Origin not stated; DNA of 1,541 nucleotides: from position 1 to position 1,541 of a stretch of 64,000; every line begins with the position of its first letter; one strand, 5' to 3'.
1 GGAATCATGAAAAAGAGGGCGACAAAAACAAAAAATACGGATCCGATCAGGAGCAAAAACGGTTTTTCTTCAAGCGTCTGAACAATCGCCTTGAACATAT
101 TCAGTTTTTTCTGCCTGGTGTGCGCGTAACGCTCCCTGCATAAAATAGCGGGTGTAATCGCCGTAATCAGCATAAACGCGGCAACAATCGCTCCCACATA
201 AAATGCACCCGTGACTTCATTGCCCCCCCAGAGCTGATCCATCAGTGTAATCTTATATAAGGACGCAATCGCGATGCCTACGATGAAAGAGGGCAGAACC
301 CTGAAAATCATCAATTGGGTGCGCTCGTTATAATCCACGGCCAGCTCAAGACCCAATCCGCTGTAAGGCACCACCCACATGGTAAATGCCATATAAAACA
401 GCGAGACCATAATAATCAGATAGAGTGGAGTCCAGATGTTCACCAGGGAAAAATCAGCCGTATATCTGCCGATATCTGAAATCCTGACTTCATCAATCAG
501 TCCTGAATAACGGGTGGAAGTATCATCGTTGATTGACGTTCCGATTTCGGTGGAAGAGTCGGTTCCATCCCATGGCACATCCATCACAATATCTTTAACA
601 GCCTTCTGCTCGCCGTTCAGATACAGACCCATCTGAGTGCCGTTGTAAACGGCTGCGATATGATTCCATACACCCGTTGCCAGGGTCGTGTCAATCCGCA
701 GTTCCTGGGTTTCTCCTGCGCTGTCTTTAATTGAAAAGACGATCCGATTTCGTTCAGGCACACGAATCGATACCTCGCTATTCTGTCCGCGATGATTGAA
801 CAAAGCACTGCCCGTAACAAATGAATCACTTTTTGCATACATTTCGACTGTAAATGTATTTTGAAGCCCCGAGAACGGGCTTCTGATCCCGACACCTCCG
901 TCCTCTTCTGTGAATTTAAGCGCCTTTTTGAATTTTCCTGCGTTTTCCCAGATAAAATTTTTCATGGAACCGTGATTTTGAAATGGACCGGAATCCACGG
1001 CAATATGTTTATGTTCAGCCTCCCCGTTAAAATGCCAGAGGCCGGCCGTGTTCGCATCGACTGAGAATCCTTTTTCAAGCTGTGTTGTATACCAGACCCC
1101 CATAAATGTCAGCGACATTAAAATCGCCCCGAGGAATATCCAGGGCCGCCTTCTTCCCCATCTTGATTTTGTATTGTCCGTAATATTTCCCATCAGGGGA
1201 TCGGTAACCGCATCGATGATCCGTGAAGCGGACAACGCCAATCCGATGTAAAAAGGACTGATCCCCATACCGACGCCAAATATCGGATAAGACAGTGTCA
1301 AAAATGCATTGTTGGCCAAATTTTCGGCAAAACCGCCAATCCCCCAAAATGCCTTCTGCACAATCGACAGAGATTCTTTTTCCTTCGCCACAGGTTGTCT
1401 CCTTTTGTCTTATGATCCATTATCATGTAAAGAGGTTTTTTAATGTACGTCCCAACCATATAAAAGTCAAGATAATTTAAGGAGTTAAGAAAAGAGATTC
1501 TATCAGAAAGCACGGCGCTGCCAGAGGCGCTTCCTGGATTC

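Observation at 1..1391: MelB-type MFS symporter with a LamG/ConA-like jelly-roll domain inserted in the TM3-TM4 periplasmic loop (unannotated, GTG start)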

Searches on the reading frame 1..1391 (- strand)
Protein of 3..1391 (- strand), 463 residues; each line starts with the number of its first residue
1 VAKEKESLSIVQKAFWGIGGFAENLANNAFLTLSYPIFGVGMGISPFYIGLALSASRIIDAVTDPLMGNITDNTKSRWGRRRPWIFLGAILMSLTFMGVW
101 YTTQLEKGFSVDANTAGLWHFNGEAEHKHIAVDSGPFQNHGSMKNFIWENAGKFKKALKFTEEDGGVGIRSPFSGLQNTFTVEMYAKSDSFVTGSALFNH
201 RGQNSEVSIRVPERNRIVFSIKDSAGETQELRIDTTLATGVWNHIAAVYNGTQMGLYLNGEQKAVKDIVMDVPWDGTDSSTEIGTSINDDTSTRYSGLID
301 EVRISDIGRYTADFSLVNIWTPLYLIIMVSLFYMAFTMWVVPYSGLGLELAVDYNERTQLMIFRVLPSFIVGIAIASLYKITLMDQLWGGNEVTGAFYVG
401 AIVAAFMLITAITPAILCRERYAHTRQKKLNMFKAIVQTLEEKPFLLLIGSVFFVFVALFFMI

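Call 5: search_protein_families(library=ncbifam, proteins=[window:1-1391:-], max_evalue=0.1)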
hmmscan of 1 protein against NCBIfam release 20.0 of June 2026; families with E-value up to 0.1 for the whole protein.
window:1-1391:- (463 aa): 7 families
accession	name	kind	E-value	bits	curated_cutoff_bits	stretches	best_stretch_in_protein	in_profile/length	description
TIGR00792.1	gph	subfamily_domain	1.4e-24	86.6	231.35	2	16-106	4-94/437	glycoside-pentoside-hexuronide (GPH):cation symporter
NF007237.0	PRK09669.1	subfamily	2.8e-21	75.7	610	2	6-106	4-104/461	putative symporter YagG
NF007749.0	PRK10429.1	equivalog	5e-21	75.1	456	2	7-106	2-101/473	melibiose:sodium transporter MelB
NF008526.0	PRK11462.1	equivalog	5.4e-14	51.8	836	1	5-100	3-98/460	glycoside-pentoside-hexuronide family transporter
NF007353.0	PRK09848.1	equivalog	3.8e-10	39.1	528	1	14-106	11-104/457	glucuronide transporter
TIGR01301.1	GPH_sucrose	subfamily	1.6e-06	27.3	511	1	61-110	53-102/476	sucrose/proton symporter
NF052521.1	TafC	equivalog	0.013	14.7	410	1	232-307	274-349/373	TafC family fimbrial protein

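Call 6: search_protein_families(library=pfam, proteins=[window:3-1391:-], max_evalue=1)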
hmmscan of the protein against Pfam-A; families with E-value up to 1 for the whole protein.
seq(463 aa): 4 families
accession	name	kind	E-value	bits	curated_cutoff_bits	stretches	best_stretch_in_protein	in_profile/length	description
PF13347.12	MFS_2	-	8.6e-32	110.6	27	2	17-106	3-92/427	MFS/sugar transport protein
PF13385.13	Laminin_G_3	-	5.5e-22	79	27.6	1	177-306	16-142/151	Concanavalin A-like lectin/glucanases superfamily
PF07953.20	Toxin_R_bind_N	-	0.00062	20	23.8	1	174-304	50-186/191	Clostridium neurotoxin, N-terminal receptor binding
PF02210.31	Laminin_G_2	-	0.03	15.2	22.9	1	197-265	11-78/126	Laminin G domain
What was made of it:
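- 1095..1337 (-): TM1 (aa 19-41), TM2 (aa 46-73, carrying D60/T63/D64 in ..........), cytoplasmic loop 2-3 with GRRRPW (1140-1157), and TM3 (aa 82-99). MFS_2 stretch aa 17-106 (call 6).
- On GPH / Pfam MFS_2 (PF13347): 110.6 bits against 27 on the window fragment (call 6).
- Checked: It gives Laminin_G_3 at 5.5e-22 (79 bits, cut-off 27.6) at aa 177-306 (call 6).
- MFS_2 110.6 bits on the fragment (call 6). Laminin_G_3 at 5.5e-22 (call 6).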

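Call 8: find_homologous_proteins(query=window:1-1391:-)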
Query window:1-1391:- (463 aa): 508 proteins with E <= 0.001 among 8000 candidates; the best 120 are listed.
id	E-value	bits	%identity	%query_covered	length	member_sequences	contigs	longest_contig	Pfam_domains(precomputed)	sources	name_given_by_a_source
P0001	0.0e+0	1044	100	100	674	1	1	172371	PF13347.13,PF13385.14,PF07690.22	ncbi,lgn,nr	ncbi:MFS transporter [bacterium]|nr:MFS transporter [bacterium]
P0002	1.4e-181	622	59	97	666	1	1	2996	PF13347.13,PF13385.14,PF07690.22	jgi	jgi:GPH family glycoside/pentoside/hexuronide:cation symporter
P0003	3.4e-116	407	75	28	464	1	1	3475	PF13347.13,PF07690.22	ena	-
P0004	6.2e-115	403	73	32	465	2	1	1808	PF13347.13,PF07690.22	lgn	-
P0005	1.2e-114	402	77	30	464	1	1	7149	PF13347.13,PF07690.22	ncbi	-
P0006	6.0e-114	399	74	27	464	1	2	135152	PF13347.13,PF07690.22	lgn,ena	-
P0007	4.1e-111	390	68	29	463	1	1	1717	PF13347.13,PF07690.22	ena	-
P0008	1.1e-108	382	68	28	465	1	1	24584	PF13347.13,PF07690.22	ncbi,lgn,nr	ncbi:MAG: MFS transporter [Sedimentisphaerales bacterium]|nr:MFS transporter [Sedimentisphaerales ba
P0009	1.1e-107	379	76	30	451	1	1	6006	PF13347.13,PF07690.22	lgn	-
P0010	6.5e-107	376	55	38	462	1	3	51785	PF13347.13,PF07690.22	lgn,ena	-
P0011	7.4e-107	376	76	30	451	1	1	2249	PF13347.13,PF07690.22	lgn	-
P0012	6.3e-106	373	66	29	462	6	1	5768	PF13347.13,PF07690.22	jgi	jgi:Na+/melibiose symporter-like transporter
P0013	7.3e-106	373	66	29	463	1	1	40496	PF13347.13,PF07690.22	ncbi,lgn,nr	ncbi:MAG: MFS transporter [Vicinamibacteria bacterium]|nr:MFS transporter [Vicinamibacteria bacteriu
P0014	3.2e-105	371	68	32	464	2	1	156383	PF13347.13,PF07690.22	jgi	jgi:Na+/melibiose symporter-like transporter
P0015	3.9e-105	370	79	22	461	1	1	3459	PF13347.13,PF07690.22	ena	-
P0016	4.1e-105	370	79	22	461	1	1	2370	PF13347.13,PF07690.22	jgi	-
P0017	4.4e-105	370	68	28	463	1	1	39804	PF13347.13,PF03209.22,PF07690.22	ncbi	-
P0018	1.1e-104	369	79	22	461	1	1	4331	PF13347.13,PF07690.22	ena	-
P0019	1.5e-104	368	79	22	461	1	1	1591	PF13347.13,PF07690.22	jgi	-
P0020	1.7e-104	368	79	22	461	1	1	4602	PF13347.13,PF07690.22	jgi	-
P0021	1.7e-104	368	79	22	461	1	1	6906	PF13347.13,PF07690.22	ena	-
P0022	1.7e-104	368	79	22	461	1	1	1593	PF13347.13,PF07690.22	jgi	-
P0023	1.7e-104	368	79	22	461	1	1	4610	PF13347.13,PF07690.22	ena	-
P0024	3.3e-104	367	78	22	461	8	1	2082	PF13347.13,PF07690.22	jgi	-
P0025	2.1e-103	365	65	29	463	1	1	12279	PF13347.13,PF07690.22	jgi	jgi:GPH family glycoside/pentoside/hexuronide:cation symporter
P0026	3.0e-103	364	66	30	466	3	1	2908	PF13347.13,PF07690.22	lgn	-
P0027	6.3e-103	363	66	28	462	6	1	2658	PF13347.13,PF03209.22,PF07690.22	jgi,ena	-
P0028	1.9e-102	361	66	31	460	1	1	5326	PF13347.13,PF07690.22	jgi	jgi:Na+/melibiose symporter-like transporter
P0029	5.6e-102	360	63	29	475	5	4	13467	PF13347.13,PF07690.22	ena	-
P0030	1.2e-100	356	66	28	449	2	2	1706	PF13347.13,PF07690.22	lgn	-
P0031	3.0e-100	354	72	30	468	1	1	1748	PF13347.13,PF07690.22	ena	-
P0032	7.7e-100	353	70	28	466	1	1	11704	PF13347.13,PF07690.22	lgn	-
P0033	1.1e-99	352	65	30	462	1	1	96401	PF13347.13,PF07690.22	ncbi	ncbi:MAG: MFS transporter [bacterium]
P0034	4.4e-99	350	68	28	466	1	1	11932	PF13347.13,PF07690.22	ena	-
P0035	2.2e-97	345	67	27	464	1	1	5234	PF13347.13,PF07690.22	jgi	jgi:Na+/melibiose symporter-like transporter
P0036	3.1e-97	344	63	27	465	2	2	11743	PF13347.13,PF07690.22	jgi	jgi:Na+/melibiose symporter-like transporter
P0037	6.5e-97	343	54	40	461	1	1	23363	PF13347.13,PF07690.22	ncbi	-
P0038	7.0e-97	343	65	30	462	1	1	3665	PF13347.13,PF07690.22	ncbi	ncbi:putative glycoside/cation symporter YagG [subsurface metagenome]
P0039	1.4e-96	342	65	30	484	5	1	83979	PF13347.13,PF07690.22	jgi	-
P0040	5.3e-96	340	62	32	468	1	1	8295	PF13347.13,PF07690.22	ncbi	-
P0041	6.2e-96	340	62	32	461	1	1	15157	PF13347.13,PF07690.22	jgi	-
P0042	6.3e-96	340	62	31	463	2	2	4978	PF13347.13,PF07690.22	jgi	jgi:Na+/melibiose symporter-like transporter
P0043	7.3e-96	340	63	32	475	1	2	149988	PF13347.13,PF07690.22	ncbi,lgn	-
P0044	8.9e-96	339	64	32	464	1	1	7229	PF13347.13,PF07690.22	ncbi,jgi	-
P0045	1.8e-95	338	65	31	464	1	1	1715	PF13347.13,PF07690.22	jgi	jgi:Na+/melibiose symporter-like transporter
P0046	7.0e-95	336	64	31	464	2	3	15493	PF13347.13,PF07690.22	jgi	jgi:Na+/melibiose symporter-like transporter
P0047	7.8e-95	336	63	31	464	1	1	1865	PF13347.13,PF07690.22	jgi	jgi:Na+/melibiose symporter-like transporter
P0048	8.8e-95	336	65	32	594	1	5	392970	PF13347.13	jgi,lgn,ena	jgi:Na+/melibiose symporter-like transporter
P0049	1.7e-94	335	63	30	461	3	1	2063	PF13347.13,PF07690.22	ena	-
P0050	5.6e-94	333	63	31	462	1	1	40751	PF13347.13,PF07690.22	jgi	jgi:Na+/melibiose symporter-like transporter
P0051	6.5e-94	333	63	30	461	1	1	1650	PF13347.13,PF07690.22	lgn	-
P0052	8.3e-94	333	59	33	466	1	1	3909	PF13347.13,PF07690.22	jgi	jgi:Na+/melibiose symporter-like transporter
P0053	1.6e-93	332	63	31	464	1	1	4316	PF13347.13,PF07690.22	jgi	jgi:Na+/melibiose symporter-like transporter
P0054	2.7e-93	331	64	30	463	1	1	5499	PF13347.13,PF07690.22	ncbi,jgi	-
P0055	8.1e-93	330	62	32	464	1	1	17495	PF13347.13,PF07690.22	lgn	-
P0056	3.2e-92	328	61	31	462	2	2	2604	PF13347.13,PF07690.22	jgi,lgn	jgi:Na+/melibiose symporter-like transporter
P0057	3.5e-92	328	56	34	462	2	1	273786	PF13347.13,PF07690.22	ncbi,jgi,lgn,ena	ncbi:MAG: MFS transporter [Bacteroidota bacterium]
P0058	1.3e-91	326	62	32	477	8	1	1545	PF13347.13,PF07690.22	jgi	jgi:Na+/melibiose symporter-like transporter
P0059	1.1e-90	323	61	31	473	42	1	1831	PF13347.13,PF07690.22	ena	-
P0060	1.2e-89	319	67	29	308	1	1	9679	PF13347.13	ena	-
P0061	1.7e-87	312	61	32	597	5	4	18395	PF13347.13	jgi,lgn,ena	jgi:Na+/melibiose symporter-like transporter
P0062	8.0e-87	310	61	32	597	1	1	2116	PF13347.13,PF07690.22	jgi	-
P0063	2.2e-86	308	69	27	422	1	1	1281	PF13347.13,PF07690.22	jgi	jgi:Na+/melibiose symporter-like transporter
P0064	2.9e-83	298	53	32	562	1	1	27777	PF13347.13,PF07690.22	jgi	jgi:glycoside/pentoside/hexuronide:cation symporter, GPH family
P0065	8.7e-83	297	63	22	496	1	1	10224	PF13347.13,PF07690.22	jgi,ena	-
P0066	3.3e-82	295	55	30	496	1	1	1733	PF13347.13,PF07690.22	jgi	-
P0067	2.0e-81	292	50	33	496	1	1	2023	PF13347.13,PF07690.22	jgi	-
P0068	7.7e-81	290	54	30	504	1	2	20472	PF13347.13,PF07690.22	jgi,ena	jgi:Na+/melibiose symporter-like transporter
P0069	4.5e-80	288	52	30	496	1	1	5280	PF13347.13,PF07690.22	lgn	-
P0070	5.5e-80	287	53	30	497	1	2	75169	PF13347.13,PF07690.22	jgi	jgi:Na+/melibiose symporter-like transporter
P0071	1.2e-79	286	51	30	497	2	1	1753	PF13347.13,PF07690.22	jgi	jgi:Na+/melibiose symporter-like transporter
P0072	2.4e-79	285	54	30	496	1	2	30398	PF13347.13,PF07690.22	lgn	-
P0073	3.0e-79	285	52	30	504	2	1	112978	PF13347.13,PF07690.22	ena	-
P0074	4.0e-79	285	54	30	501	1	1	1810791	PF13347.13,PF07690.22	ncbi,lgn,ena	-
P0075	6.1e-79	284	51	30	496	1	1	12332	PF13347.13,PF07690.22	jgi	jgi:Na+/melibiose symporter-like transporter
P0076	9.4e-79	283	52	30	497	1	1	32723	PF13347.13,PF07690.22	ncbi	-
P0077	2.5e-78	282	60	22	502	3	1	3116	PF13347.13,PF07690.22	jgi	jgi:Na+/melibiose symporter-like transporter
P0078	2.6e-78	282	51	32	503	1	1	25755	PF13347.13,PF07690.22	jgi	jgi:Na+/melibiose symporter-like transporter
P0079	8.0e-76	274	52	30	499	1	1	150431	PF13347.13,PF07690.22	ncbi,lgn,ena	-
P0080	8.7e-75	270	48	30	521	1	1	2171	PF13347.13,PF07690.22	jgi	jgi:Na+/melibiose symporter-like transporter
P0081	2.7e-74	269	62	22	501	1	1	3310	PF13347.13,PF07690.22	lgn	-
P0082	9.2e-74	267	68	21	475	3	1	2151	PF13347.13,PF07690.22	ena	-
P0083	1.0e-73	267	57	25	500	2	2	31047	PF13347.13,PF07690.22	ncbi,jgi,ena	-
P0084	2.0e-73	266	58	22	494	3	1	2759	PF13347.13,PF07690.22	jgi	-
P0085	4.3e-73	265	49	28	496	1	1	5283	PF13347.13,PF07690.22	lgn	-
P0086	1.0e-72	263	48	33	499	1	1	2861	PF13347.13,PF07690.22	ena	-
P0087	1.4e-72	263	66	22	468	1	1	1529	PF13347.13,PF07690.22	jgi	jgi:Na+/melibiose symporter-like transporter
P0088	2.3e-72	262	54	30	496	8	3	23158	PF13347.13,PF07690.22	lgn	-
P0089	2.6e-72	262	45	32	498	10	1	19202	PF13347.13,PF07690.22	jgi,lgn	-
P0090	4.7e-72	261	69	32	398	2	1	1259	PF13347.13,PF07690.22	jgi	jgi:Na+/melibiose symporter-like transporter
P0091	7.1e-72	261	54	30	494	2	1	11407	PF13347.13,PF07690.22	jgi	jgi:Na+/melibiose symporter-like transporter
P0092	2.0e-71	259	51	30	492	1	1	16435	PF13347.13,PF07690.22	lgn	-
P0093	7.4e-70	254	49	30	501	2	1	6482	PF13347.13,PF07690.22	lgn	-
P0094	9.7e-70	254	47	30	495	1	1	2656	PF13347.13,PF07690.22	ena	-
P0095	1.1e-69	253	64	21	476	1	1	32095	PF13347.13,PF03209.22,PF07690.22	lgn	-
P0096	3.5e-69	252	62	22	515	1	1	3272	PF13347.13,PF07690.22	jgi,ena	-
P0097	5.1e-68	248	49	30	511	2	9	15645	PF13347.13,PF07690.22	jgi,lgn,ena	-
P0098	6.5e-66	241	46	30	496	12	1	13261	PF13347.13,PF07690.22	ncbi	-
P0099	5.3e-65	238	60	22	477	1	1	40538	PF13347.13,PF07690.22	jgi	jgi:Na+/melibiose symporter-like transporter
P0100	4.8e-64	235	62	21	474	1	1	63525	PF13347.13,PF03209.22,PF07690.22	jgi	-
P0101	3.6e-63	232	60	21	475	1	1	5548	PF13347.13,PF03209.22,PF07690.22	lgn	-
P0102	5.0e-63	231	44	30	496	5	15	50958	PF13347.13,PF07690.22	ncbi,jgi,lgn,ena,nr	ncbi:MAG: MFS transporter [Bacteroidales bacterium]|nr:MFS transporter [Bacteroidales bacterium] NLK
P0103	1.1e-62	230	44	30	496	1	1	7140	PF13347.13,PF07690.22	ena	-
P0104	1.3e-62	230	66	20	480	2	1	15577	PF13347.13,PF07690.22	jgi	jgi:Na+/melibiose symporter-like transporter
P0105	8.6e-62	227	34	95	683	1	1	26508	PF13347.13,PF07690.22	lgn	-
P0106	2.3e-60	223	54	20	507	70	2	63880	PF13347.13,PF07690.22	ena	-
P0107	5.6e-60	221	48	30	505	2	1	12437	PF13347.13,PF07690.22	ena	-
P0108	9.7e-59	217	41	31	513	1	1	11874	PF13347.13,PF07690.22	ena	-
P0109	2.6e-57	213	52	22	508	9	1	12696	PF13347.13,PF07690.22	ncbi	-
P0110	3.2e-57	212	55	22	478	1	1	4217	PF13347.13,PF07690.22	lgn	-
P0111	8.3e-56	208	53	20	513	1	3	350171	PF13347.13,PF07690.22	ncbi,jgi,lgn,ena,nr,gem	ncbi:MAG: MFS transporter [Bacteroidetes bacterium]|nr:MFS transporter [Bacteroidota bacterium]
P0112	1.2e-55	207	56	21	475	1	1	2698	PF13347.13,PF07690.22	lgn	-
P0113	1.6e-54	203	36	38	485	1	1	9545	PF13347.13,PF07690.22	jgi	jgi:GPH family glycoside/pentoside/hexuronide:cation symporter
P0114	5.7e-54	202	42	30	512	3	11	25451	PF13347.13,PF07690.22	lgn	-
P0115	9.9e-54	201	55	22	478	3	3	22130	PF13347.13,PF07690.22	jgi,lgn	jgi:Na+/melibiose symporter-like transporter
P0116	3.3e-52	196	47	21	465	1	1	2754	PF13347.13,PF07690.22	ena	-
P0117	1.2e-51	194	63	31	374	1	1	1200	PF13347.13,PF07690.22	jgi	jgi:Na+/melibiose symporter-like transporter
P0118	7.5e-51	191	47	21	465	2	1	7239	PF13347.13,PF03209.22,PF07690.22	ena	-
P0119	7.3e-50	188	51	19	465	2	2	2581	PF13347.13,PF03209.22,PF07690.22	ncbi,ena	-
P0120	1.8e-48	184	57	16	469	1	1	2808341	PF13347.13,PF03209.22,PF07690.22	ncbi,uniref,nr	ncbi:MFS transporter [Lentisphaera profundi]|uniref:MFS transporter n=1 Tax=Lentisphaera profundi Ta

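Call 13: find_encoding_contigs(protein=P0001, flank=10000, max_places=3)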
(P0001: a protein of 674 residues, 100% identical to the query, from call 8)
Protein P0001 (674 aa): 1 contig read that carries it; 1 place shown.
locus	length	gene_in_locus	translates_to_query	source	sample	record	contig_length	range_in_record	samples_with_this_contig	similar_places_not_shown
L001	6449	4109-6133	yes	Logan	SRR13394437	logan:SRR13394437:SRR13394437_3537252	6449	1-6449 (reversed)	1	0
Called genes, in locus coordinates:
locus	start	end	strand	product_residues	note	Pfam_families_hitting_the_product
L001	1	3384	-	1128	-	?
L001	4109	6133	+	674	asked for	PF07690:MFS_1 (weak), PF13347:MFS_2, PF13385:Laminin_G_3, PF07690:MFS_1 (weak), PF13347:MFS_2, PF07690:MFS_1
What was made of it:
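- On GPH / Pfam MFS_2 (PF13347): Precomputed PF13347 on P0001 (calls 8, 13).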

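Call 15: search_solved_structures(query=P0001, max_evalue=0.01, show_alignments=1)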
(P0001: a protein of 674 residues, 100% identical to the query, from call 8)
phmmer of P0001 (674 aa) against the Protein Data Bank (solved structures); distinct sequences matched with E-value up to 0.01: 10.
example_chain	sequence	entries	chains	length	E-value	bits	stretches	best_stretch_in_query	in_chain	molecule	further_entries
7oix_B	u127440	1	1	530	4.2e-18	68.2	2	396-671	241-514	Isoform 2 of Sodium-dependent lysophosphatidylcholine symporter 1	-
8d2s_A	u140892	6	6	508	2.6e-16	62.3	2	4-108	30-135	Sodium-dependent lysophosphatidylcholine symporter 1-B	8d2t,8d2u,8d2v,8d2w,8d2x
4m64_A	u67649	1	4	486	1.5e-15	59.8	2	7-97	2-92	Melibiose carrier protein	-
8t60_A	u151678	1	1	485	2.3e-15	59.2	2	7-97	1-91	Melibiose permease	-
7n98_A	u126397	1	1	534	7.6e-15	57.5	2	402-671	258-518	Sodium-dependent lysophosphatidylcholine symporter 1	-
8fq9_A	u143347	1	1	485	3e-14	55.5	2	7-97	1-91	Melibiose permease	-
7l16_A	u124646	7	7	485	3.1e-14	55.5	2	7-97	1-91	Melibiose carrier protein | Melibiose permease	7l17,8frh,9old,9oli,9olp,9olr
7mjs_X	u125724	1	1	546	5.2e-14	54.7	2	4-108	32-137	Major Facilitator Superfamily Domain containing 2A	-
4qvs_A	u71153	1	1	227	0.00032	22.3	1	164-307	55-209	S-layer domain-containing protein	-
5hon_A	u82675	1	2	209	0.0011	20.6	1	163-306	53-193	Extracellular arabinanase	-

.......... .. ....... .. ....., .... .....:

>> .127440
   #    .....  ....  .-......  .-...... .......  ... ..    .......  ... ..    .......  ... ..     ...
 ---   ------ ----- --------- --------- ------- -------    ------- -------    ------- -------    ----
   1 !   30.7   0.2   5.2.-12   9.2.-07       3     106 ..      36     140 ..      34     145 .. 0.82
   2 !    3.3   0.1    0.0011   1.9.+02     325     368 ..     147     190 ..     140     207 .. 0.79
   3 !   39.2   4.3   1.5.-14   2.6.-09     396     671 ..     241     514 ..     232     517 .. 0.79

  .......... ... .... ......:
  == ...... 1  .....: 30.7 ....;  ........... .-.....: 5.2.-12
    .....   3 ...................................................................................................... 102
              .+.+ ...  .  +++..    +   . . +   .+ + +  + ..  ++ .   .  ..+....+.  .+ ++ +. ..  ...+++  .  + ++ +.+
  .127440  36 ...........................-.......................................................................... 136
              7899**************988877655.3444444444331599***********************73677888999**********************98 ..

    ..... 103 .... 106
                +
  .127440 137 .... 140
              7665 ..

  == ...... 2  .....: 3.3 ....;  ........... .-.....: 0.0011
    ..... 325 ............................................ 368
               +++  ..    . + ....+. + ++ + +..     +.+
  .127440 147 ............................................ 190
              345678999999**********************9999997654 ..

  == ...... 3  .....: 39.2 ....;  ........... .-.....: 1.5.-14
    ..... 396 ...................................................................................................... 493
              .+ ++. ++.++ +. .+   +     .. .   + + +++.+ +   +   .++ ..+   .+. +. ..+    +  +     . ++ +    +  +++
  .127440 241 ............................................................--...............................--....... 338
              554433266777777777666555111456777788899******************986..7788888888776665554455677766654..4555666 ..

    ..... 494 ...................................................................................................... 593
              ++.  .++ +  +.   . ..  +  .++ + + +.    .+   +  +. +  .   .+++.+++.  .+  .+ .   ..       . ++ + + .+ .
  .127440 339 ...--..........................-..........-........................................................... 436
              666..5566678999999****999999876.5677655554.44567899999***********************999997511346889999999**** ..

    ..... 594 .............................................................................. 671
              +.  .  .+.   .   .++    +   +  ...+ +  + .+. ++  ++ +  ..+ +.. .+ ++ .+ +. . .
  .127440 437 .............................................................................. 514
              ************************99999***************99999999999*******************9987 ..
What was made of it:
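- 1095..1337 (-): Aligned to MFSD2A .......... (call 15).
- On GPH / Pfam MFS_2 (PF13347): SRIID60AVT63D64P aligns with MFSD2A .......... (call 15).
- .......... aligns with MFSD2A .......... (call 15). The core is as close to the lysolipid symporter MFSD2A as to MelB (call 15), so the sugar substrate rests on genomic context in relatives. The core resembles the lipid-handling MFSD2A as much as MelB (call 15).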
